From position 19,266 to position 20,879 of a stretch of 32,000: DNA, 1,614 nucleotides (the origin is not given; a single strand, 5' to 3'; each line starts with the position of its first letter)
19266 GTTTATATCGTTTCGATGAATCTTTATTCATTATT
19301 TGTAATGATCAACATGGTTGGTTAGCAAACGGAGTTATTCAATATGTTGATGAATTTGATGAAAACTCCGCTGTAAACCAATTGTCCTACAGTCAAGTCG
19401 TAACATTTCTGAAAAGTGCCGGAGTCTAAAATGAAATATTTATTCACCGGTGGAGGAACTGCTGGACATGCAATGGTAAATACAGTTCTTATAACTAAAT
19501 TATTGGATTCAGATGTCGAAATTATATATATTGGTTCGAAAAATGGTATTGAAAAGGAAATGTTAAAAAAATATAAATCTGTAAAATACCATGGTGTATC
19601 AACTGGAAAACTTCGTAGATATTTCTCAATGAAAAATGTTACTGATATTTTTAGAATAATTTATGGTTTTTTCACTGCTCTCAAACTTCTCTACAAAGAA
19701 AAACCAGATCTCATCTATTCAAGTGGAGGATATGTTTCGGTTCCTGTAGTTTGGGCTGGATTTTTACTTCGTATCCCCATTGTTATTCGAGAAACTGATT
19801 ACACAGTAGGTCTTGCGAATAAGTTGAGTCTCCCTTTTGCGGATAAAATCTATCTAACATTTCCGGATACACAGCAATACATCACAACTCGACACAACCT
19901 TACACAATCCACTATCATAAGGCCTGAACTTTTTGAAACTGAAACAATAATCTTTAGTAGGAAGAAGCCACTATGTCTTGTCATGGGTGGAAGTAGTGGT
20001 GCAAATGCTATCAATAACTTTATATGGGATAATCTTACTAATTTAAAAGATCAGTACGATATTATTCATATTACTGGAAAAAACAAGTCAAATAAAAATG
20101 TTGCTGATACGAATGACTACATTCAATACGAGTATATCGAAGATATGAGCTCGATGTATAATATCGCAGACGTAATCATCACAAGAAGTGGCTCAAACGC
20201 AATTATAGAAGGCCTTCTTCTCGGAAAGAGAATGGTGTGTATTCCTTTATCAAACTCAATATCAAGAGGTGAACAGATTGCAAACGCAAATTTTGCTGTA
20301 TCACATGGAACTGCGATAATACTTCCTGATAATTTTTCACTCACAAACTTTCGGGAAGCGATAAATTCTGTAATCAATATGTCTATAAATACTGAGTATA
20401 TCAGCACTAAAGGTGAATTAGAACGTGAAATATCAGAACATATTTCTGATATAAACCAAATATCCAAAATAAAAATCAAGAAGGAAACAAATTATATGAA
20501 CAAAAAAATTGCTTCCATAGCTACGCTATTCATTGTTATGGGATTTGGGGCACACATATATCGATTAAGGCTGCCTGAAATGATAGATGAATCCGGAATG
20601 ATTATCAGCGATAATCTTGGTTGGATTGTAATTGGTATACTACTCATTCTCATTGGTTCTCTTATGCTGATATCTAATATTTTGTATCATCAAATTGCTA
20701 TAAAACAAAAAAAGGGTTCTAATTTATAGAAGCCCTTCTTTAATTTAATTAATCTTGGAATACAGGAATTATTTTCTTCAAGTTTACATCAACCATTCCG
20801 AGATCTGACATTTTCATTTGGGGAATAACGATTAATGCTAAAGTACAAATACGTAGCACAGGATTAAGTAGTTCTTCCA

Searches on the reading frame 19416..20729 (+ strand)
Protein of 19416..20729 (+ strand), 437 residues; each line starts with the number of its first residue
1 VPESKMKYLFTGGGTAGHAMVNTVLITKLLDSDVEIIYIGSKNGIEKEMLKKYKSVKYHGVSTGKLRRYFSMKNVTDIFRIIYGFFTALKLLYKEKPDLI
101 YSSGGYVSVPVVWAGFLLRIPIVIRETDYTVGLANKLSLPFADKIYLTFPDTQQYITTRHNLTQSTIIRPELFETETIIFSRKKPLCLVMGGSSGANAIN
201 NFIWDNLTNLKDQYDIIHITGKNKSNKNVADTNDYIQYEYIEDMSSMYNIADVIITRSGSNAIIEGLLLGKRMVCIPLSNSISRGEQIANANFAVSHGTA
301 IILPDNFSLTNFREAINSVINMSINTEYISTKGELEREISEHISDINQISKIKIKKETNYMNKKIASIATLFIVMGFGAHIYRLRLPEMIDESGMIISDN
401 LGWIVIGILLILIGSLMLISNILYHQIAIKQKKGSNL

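Call 4: search_protein_families(library=pfam, proteins=[window:19416-20729:+])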
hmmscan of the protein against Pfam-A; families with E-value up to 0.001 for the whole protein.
window:19416-20729:+ (437 aa): 3 families
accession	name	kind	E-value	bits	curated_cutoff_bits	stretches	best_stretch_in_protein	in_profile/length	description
PF03033.26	Glyco_transf_28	-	1.6e-30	106.4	26.2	1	9-146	2-138/139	Glycosyltransferase family 28 N-terminal domain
PF04101.22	Glyco_tran_28_C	-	1e-25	91.1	22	1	187-323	2-144/166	Glycosyltransferase family 28 C-terminal domain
PF08660.17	Alg14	-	0.0002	21.8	27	0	39-125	33-122/171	Oligosaccharide biosynthesis protein Alg14 like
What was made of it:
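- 19431..20729 (+): MurG-family GT28 glycosyltransferase (432 aa from the ATG at 19431) with a C-terminal tail that reads as two hydrophobic, probably transmembrane, stretches. PF03033 plus PF04101 (call 4).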

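Call 27: search_protein_families(library=ncbifam, proteins=[window:19416-20729:+], max_evalue=0.00001)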
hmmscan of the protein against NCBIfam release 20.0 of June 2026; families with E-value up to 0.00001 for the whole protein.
window:19416-20729:+ (437 aa): 7 families
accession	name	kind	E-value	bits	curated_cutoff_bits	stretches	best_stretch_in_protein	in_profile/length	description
NF009102.0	PRK12446.1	equivalog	9e-93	311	339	1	7-329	3-330/352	undecaprenyldiphospho-muramoylpentapeptide beta-N-acetylglucosaminyltransferase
TIGR01133.1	murG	equivalog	2.5e-60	204.4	250.25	1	4-321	4-325/353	undecaprenyldiphospho-muramoylpentapeptide beta-N-acetylglucosaminyltransferase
TIGR00661.1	MJ1255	subfamily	2.9e-09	36.6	195.9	1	13-302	8-296/321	MJ1255/VC2487 family glycosyltransferase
NF041548.1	PssE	equivalog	4.1e-09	36.5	120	1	205-343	18-146/146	PssE/Cps14G family polysaccharide biosynthesis glycosyltransferase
NF010134.0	PRK13608.1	equivalog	4.3e-07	29.3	557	1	47-303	54-322/391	diglucosyl diacylglycerol synthase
NF010135.0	PRK13609.1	equivalog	1.1e-06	27.8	500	1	179-311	197-330/388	diglucosyl diacylglycerol synthase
NF041549.1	PssD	equivalog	9.2e-06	26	110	0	17-148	8-134/151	PssD/Cps14F family polysaccharide biosynthesis glycosyltransferase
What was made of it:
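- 19431..20729 (+): PRK12446 scores 311 bits against a cutoff of 339 (call 27).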

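Call 31: find_homologous_proteins(query=window:19416-20729:+, max_evalue=1e-30)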
Query window:19416-20729:+ (437 aa): 3789 proteins with E <= 1e-30 among 8000 candidates; the best 120 are listed.
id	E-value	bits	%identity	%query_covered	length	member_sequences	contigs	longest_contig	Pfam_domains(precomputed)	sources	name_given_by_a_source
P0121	7.4e-267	903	95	99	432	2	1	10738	PF04101.23,PF03033.27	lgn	-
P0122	1.1e-125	438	56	81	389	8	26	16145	PF04101.23,PF03033.27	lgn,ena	-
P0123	6.1e-125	436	58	79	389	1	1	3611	PF00201.25,PF04101.23,PF03033.27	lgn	-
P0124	3.8e-124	433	55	81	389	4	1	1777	PF00201.25,PF04101.23,PF03033.27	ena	-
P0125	1.2e-119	418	56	79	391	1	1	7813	PF00201.25,PF04101.23,PF03033.27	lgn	-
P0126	5.2e-119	416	56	79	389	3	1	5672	PF00201.25,PF04101.23,PF03033.27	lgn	-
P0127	7.6e-119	416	55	78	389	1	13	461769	PF00201.25,PF04101.23,PF03033.27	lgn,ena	-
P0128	2.5e-118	414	55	79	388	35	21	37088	PF00201.25,PF04101.23,PF03033.27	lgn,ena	-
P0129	6.9e-118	412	55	79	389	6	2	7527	PF00201.25,PF04101.23,PF03033.27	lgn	-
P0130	1.5e-117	411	54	81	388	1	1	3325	PF00201.25,PF04101.23,PF03033.27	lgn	-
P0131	3.2e-115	404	54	81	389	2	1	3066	PF04101.23,PF03033.27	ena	-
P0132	1.0e-114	402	53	81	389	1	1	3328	PF00201.25,PF04101.23,PF03033.27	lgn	-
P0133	4.3e-114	400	53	81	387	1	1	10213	PF04101.23,PF03033.27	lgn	-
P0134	7.3e-111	389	51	80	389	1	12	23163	PF00201.25,PF04101.23,PF03033.27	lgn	-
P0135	1.0e-109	385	54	75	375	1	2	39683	PF00201.25,PF04101.23,PF03033.27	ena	-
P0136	2.7e-109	384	60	66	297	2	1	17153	PF04101.23,PF03033.27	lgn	-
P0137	7.0e-108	379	54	80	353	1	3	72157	PF13528.13,PF04101.23,PF03033.27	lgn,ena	-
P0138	9.8e-107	376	53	78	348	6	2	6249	PF13528.13,PF04101.23,PF03033.27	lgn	-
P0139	7.1e-106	373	54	74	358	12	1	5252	PF00201.25,PF13528.13,PF04101.23,PF03033.27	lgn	-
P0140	1.0e-105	372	52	78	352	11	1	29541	PF04101.23,PF03033.27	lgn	-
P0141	4.1e-105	370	53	78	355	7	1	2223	PF13528.13,PF04101.23,PF03033.27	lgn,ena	-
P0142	3.0e-104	368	49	81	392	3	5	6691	PF04101.23,PF03033.27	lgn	-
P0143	4.4e-104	367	50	78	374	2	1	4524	PF04101.23,PF03033.27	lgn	-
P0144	9.7e-103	363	50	79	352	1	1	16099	PF00201.25,PF04101.23,PF03033.27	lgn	-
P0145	2.0e-102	361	47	81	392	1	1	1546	PF04101.23,PF03033.27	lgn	-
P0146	1.3e-100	356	47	81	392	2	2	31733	PF04101.23,PF03033.27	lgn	-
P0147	2.4e-100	355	48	81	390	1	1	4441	PF00201.25,PF04101.23,PF03033.27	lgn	-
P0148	2.5e-100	355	47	81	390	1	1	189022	PF04101.23,PF03033.27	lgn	-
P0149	2.9e-100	354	48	80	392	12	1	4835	PF04101.23,PF03033.27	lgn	-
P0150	3.4e-100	354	49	80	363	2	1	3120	PF04101.23,PF03033.27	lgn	-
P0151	5.8e-100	353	48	79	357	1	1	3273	PF04101.23,PF03033.27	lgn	-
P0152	1.3e-99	352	47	81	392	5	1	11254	PF04101.23,PF03033.27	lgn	-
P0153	1.6e-99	352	48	81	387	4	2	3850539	PF04101.23,PF03033.27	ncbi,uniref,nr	ncbi:undecaprenyldiphospho-muramoylpentapeptide beta-N-acetylglucosaminyltransferase [Clostridium sp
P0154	3.0e-99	351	50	78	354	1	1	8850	PF00201.25,PF04101.23,PF03033.27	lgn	-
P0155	4.2e-99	351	47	81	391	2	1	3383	PF04101.23,PF03033.27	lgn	-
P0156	1.3e-98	349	50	78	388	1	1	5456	PF00201.25,PF13528.13,PF04101.23,PF03033.27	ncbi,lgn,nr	ncbi:MAG: undecaprenyldiphospho-muramoylpentapeptide beta-N-acetylglucosaminyltransferase [Methanoba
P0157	2.0e-98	348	48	78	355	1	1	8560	PF04101.23,PF03033.27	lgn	-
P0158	2.0e-98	348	47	81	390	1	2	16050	PF04101.23,PF03033.27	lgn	-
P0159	2.1e-98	348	46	81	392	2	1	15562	PF04101.23,PF03033.27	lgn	-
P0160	1.1e-97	346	46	81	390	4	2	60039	PF04101.23,PF03033.27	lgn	-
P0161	2.4e-97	345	46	78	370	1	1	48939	PF04101.23,PF03033.27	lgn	-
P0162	8.6e-96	340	47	81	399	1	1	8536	PF04101.23,PF03033.27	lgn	-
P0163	1.1e-94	336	45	81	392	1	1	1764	PF04101.23,PF03033.27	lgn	-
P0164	1.2e-94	336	45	78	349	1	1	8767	PF04101.23,PF03033.27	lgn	-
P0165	1.2e-94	336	47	79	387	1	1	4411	PF00201.25,PF04101.23,PF03033.27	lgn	-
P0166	1.5e-94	336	47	78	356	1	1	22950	PF04101.23,PF03033.27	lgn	-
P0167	9.6e-94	333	46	81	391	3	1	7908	PF04101.23,PF03033.27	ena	-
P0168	3.6e-93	331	46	80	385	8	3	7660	PF00201.25,PF04101.23,PF03033.27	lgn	-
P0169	8.3e-93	330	46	79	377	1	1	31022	PF04101.23,PF03033.27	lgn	-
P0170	2.2e-92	328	48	74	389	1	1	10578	PF04101.23,PF03033.27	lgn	-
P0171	6.3e-92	327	44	81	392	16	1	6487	PF04101.23,PF03033.27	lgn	-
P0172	4.6e-91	324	45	81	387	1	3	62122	PF04101.23,PF03033.27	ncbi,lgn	-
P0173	3.7e-90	321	52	70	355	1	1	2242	PF04101.23,PF03033.27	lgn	-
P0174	9.3e-89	316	47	75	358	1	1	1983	PF00201.25,PF13528.13,PF04101.23,PF03033.27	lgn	-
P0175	1.3e-88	316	45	80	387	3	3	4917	PF04101.23,PF03033.27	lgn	-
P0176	6.0e-87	311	43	79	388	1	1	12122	PF00201.25,PF04101.23,PF03033.27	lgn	-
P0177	4.3e-86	308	42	81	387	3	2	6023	PF00201.25,PF04101.23,PF03033.27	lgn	-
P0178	1.1e-85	306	49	68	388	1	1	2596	PF04101.23,PF03033.27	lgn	-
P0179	5.3e-85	304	44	78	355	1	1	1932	PF04101.23,PF03033.27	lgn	-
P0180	1.1e-84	303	46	76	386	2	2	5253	PF00201.25,PF13528.13,PF04101.23,PF03033.27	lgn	-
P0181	3.7e-84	301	44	78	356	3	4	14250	PF04101.23,PF03033.27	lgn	-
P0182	4.4e-84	301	46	68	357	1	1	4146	PF13528.13,PF04101.23,PF03033.27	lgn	-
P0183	4.9e-84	301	44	81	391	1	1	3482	PF04101.23,PF03033.27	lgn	-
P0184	5.3e-84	301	44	81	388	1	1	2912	PF04101.23,PF03033.27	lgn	-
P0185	2.5e-83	299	44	81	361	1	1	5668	PF00201.25,PF04101.23,PF03033.27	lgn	-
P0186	3.2e-83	298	42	84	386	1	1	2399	PF00201.25,PF13528.13,PF04101.23,PF03033.27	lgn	-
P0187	5.0e-83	298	46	74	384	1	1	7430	PF00201.25,PF13528.13,PF04101.23,PF03033.27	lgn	-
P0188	5.2e-83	298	45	78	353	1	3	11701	PF00201.25,PF04101.23,PF03033.27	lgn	-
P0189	1.7e-82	296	43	81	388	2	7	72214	PF00201.25,PF04101.23,PF03033.27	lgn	-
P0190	4.8e-82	294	45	76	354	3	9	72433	PF04101.23,PF03033.27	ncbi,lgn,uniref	ncbi:MAG: undecaprenyldiphospho-muramoylpentapeptide beta-N-acetylglucosaminyltransferase [Clostridi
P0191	4.3e-81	291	43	78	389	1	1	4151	PF00201.25,PF04101.23,PF03033.27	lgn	-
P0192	5.7e-81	291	41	83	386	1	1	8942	PF04101.23,PF03033.27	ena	-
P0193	1.1e-80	290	44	78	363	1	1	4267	PF00201.25,PF04101.23,PF03033.27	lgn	-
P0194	5.2e-80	288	43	81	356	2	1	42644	PF04101.23,PF03033.27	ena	-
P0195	1.1e-79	287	47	68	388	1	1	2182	PF04101.23,PF03033.27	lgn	-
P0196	6.7e-79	284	44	78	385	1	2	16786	PF00201.25,PF04101.23,PF03033.27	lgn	-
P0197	1.1e-78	283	41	78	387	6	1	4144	PF04101.23,PF03033.27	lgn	-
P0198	1.1e-78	283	41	79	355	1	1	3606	PF13528.13,PF04101.23,PF03033.27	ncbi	ncbi:MAG: undecaprenyldiphospho-muramoylpentapeptide beta-N-acetylglucosaminyltransferase [Cellulosi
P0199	1.8e-78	283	43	78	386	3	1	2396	PF04101.23,PF03033.27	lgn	-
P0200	2.2e-78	282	43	79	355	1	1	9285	PF13528.13,PF04101.23,PF03033.27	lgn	-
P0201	2.2e-78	282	44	76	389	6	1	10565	PF00201.25,PF04101.23,PF03033.27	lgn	-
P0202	3.3e-78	282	46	72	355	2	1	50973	PF04101.23,PF03033.27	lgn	-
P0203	6.0e-78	281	41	79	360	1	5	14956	PF00201.25,PF04101.23,PF03033.27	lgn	-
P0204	1.0e-77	280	43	79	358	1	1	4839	PF13528.13,PF04101.23,PF03033.27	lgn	-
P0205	3.7e-77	278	45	70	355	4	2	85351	PF04101.23,PF03033.27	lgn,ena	-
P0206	3.8e-77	278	43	78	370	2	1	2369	PF00201.25,PF04101.23,PF03033.27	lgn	-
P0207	4.0e-77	278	43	77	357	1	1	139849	PF13528.13,PF04101.23,PF03033.27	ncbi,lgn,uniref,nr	ncbi:undecaprenyldiphospho-muramoylpentapeptide beta-N-acetylglucosaminyltransferase [Thermoactinomy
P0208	6.5e-77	277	41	78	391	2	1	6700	PF04101.23,PF03033.27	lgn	-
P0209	6.8e-77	277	42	79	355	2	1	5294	PF04101.23,PF03033.27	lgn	-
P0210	7.6e-77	277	46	71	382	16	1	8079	PF13528.13,PF04101.23,PF03033.27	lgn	-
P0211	8.0e-77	277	46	68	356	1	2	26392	PF13528.13,PF04101.23,PF03033.27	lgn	-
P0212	8.0e-77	277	46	68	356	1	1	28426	PF13528.13,PF04101.23,PF03033.27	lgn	-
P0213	9.2e-77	277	42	79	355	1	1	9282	PF04101.23,PF03033.27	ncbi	-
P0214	1.0e-76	277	42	72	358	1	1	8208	PF13528.13,PF04101.23,PF03033.27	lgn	-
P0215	1.2e-76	277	43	71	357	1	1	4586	PF13528.13,PF04101.23,PF03033.27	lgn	-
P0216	1.4e-76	276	44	72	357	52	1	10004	PF04101.23,PF03033.27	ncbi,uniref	ncbi:undecaprenyldiphospho-muramoylpentapeptide beta-N-acetylglucosaminyltransferase [Geobacillus st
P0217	1.5e-76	276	44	75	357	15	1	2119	PF04101.23,PF03033.27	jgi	jgi:UDP-N-acetylglucosamine--N-acetylmuramyl-(pentapeptide) pyrophosphoryl-undecaprenol N-acetylgluc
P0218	2.9e-76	275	44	74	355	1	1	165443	PF13528.13,PF04101.23,PF03033.27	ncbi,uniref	ncbi:undecaprenyldiphospho-muramoylpentapeptide beta-N-acetylglucosaminyltransferase [Scopulibacillu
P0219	3.3e-76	275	44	73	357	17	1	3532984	PF13528.13,PF04101.23,PF03033.27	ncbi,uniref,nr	ncbi:undecaprenyldiphospho-muramoylpentapeptide beta-N-acetylglucosaminyltransferase [Geobacillus za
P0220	3.8e-76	275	44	73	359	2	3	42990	PF13528.13,PF04101.23,PF03033.27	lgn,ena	-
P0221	4.0e-76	275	43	69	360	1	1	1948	PF04101.23,PF03033.27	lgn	-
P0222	5.1e-76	275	42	72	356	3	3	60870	PF04101.23,PF03033.27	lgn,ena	-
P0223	5.9e-76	274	44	69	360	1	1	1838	PF04101.23,PF03033.27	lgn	-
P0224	7.5e-76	274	47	66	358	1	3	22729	PF04101.23,PF03033.27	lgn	-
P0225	1.0e-75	274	47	65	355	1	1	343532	PF04101.23,PF03033.27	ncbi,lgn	-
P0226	1.1e-75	273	44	72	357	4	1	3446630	PF04101.23,PF03033.27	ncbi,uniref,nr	ncbi:UDP-diphospho-muramoylpentapeptide beta-N- acetylglucosaminyltransferase [Geobacillus genomosp.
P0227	1.1e-75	273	45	71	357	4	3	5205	PF13528.13,PF04101.23,PF03033.27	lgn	-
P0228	1.1e-75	273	44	71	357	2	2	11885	PF13528.13,PF04101.23,PF03033.27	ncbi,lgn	ncbi:MAG: undecaprenyldiphospho-muramoylpentapeptide beta-N-acetylglucosaminyltransferase [Thermoact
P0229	1.4e-75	273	45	72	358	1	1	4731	PF04101.23,PF03033.27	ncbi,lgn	ncbi:MAG: undecaprenyldiphospho-muramoylpentapeptide beta-N-acetylglucosaminyltransferase [Clostridi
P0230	1.4e-75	273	44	67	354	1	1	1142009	PF04101.23,PF03033.27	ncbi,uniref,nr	ncbi:undecaprenyldiphospho-muramoylpentapeptide beta-N-acetylglucosaminyltransferase [Salirhabdus sa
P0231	1.5e-75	273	45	69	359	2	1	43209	PF13528.13,PF04101.23,PF03033.27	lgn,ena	-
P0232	1.5e-75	273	47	65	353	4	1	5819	PF04101.23,PF03033.27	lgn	-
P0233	1.5e-75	273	43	71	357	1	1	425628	PF13528.13,PF04101.23,PF03033.27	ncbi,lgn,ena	-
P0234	1.7e-75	273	42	72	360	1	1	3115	PF04101.23,PF03033.27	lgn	-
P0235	1.8e-75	273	43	68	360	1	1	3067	PF04101.23,PF03033.27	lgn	-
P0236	1.9e-75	273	45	72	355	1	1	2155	PF04101.23,PF03033.27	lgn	-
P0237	2.0e-75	273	42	79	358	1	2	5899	PF13528.13,PF04101.23,PF03033.27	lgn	-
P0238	2.7e-75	272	45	69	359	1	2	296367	PF13528.13,PF04101.23,PF03033.27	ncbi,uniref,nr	ncbi:undecaprenyldiphospho-muramoylpentapeptide beta-N-acetylglucosaminyltransferase [Aquibacillus k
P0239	2.9e-75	272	42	75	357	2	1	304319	PF13528.13,PF04101.23,PF03033.27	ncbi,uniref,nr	ncbi:undecaprenyldiphospho-muramoylpentapeptide beta-N-acetylglucosaminyltransferase [Salirhabdus sp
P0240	3.4e-75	272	44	68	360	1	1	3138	PF04101.23,PF03033.27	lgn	-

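Call 47: find_encoding_contigs(protein=P0121, flank=10000, max_places=2)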
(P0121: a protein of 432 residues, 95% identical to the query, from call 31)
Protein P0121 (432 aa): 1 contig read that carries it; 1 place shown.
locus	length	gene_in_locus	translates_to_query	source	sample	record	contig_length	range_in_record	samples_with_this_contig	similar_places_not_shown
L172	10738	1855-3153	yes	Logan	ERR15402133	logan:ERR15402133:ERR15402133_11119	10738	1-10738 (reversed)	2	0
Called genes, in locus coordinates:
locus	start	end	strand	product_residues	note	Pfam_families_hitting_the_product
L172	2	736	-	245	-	?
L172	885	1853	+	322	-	PF01073:3Beta_HSD, PF01370:Epimerase, PF02719:Polysacc_synt_2, PF04321:RmlD_sub_bind, PF05368:NmrA, PF07993:NAD_binding_4 (weak), PF13460:NAD_binding_10, PF16363:GDP_Man_Dehyd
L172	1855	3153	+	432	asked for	PF03033:Glyco_transf_28, PF04101:Glyco_tran_28_C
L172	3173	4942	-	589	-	PF01979:Amidohydro_1, PF07969:Amidohydro_3 (faint), PF13382:Adenine_deam_C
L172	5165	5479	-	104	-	PF02302:PTS_IIB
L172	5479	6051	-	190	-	PF08002:DUF1697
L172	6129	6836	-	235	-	PF00392:GntR, PF07702:UTRA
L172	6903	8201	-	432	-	PF02378:PTS_EIIC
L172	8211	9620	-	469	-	PF00232:Glyco_hydro_1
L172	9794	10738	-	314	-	?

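Call 79: find_encoding_contigs(protein=P0127, flank=8000, max_places=2)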
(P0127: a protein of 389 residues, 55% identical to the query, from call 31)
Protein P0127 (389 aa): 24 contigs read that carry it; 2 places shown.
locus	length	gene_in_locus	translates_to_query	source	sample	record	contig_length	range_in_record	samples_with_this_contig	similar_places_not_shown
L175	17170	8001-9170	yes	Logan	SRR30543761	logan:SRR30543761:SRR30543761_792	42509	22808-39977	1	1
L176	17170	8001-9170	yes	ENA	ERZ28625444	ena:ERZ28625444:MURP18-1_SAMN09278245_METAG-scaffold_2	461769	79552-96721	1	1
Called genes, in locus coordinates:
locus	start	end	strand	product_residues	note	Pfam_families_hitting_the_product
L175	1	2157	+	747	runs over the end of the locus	PF00933:Glyco_hydro_3, PF01915:Glyco_hydro_3_C, PF14310:Fn3-like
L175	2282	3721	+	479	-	PF00232:Glyco_hydro_1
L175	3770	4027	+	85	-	PF00381:PTS-HPr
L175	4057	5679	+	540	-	PF05524:PEP-utilisers_N, PF00391:PEP-utilizers, PF02896:PEP-utilizers_C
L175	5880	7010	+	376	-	PF03816:LytR_cpsA_psr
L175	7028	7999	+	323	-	PF01073:3Beta_HSD, PF01370:Epimerase, PF02719:Polysacc_synt_2, PF04321:RmlD_sub_bind, PF05368:NmrA (weak), PF07993:NAD_binding_4, PF13460:NAD_binding_10, PF16363:GDP_Man_Dehyd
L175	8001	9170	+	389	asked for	PF03033:Glyco_transf_28, PF04101:Glyco_tran_28_C, PF00201:UDPGT (weak)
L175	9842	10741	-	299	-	PF00905:Transpeptidase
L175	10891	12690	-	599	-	PF05569:Peptidase_M56, PF00905:Transpeptidase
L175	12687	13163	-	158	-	PF03965:Penicillinase_R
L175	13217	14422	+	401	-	PF19546:DUF6070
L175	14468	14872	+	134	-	PF00486:Trans_reg_C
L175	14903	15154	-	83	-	-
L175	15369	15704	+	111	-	-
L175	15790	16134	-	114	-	PF13560:HTH_31, PF12844:HTH_19 (weak), PF01381:HTH_3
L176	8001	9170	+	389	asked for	PF03033:Glyco_transf_28, PF04101:Glyco_tran_28_C, PF00201:UDPGT (weak)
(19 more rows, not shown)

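Call 80: find_encoding_contigs(protein=P0128, flank=8000, max_places=2)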
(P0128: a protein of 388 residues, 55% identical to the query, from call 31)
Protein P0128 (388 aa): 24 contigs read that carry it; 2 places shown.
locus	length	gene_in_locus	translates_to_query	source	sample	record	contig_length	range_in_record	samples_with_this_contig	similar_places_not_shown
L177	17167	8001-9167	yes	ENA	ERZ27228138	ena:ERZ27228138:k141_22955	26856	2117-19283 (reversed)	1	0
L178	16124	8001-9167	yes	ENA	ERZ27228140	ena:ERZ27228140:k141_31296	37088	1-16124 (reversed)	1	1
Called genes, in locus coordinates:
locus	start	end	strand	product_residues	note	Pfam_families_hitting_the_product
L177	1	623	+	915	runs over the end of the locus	PF03717:PBP_dimer, PF00905:Transpeptidase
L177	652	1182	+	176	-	-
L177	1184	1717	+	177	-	-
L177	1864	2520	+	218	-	-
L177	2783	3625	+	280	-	PF00149:Metallophos, PF12850:Metallophos_2 (weak)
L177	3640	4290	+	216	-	PF00072:Response_reg, PF00486:Trans_reg_C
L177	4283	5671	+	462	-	PF00512:HisKA, PF02518:HATPase_c, PF14501:HATPase_c_5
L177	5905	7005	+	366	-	PF03816:LytR_cpsA_psr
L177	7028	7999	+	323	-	PF00106:adh_short (weak), PF01073:3Beta_HSD, PF01370:Epimerase, PF02719:Polysacc_synt_2, PF04321:RmlD_sub_bind, PF07993:NAD_binding_4, PF13460:NAD_binding_10, PF16363:GDP_Man_Dehyd, +1 more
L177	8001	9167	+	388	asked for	PF03033:Glyco_transf_28, PF04101:Glyco_tran_28_C, PF00201:UDPGT (weak)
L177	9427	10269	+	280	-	PF13495:Phage_int_SAM_4, PF02899:Phage_int_SAM_1, PF00589:Phage_integrase, PF22823:MrpR_C_cat (weak)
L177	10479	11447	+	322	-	PF14319:Zn_Tnp_IS91 (weak), PF04986:Y2_Tnp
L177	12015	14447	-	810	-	PF00133:tRNA-synt_1, PF09334:tRNA-synt_1g, PF13603:tRNA-synt_1_2, PF00133:tRNA-synt_1, PF08264:Anticodon_1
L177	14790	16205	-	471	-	PF01235:Na_Ala_symp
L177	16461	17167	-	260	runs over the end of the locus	PF02535:Zip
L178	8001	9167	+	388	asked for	PF03033:Glyco_transf_28, PF04101:Glyco_tran_28_C, PF00201:UDPGT (weak)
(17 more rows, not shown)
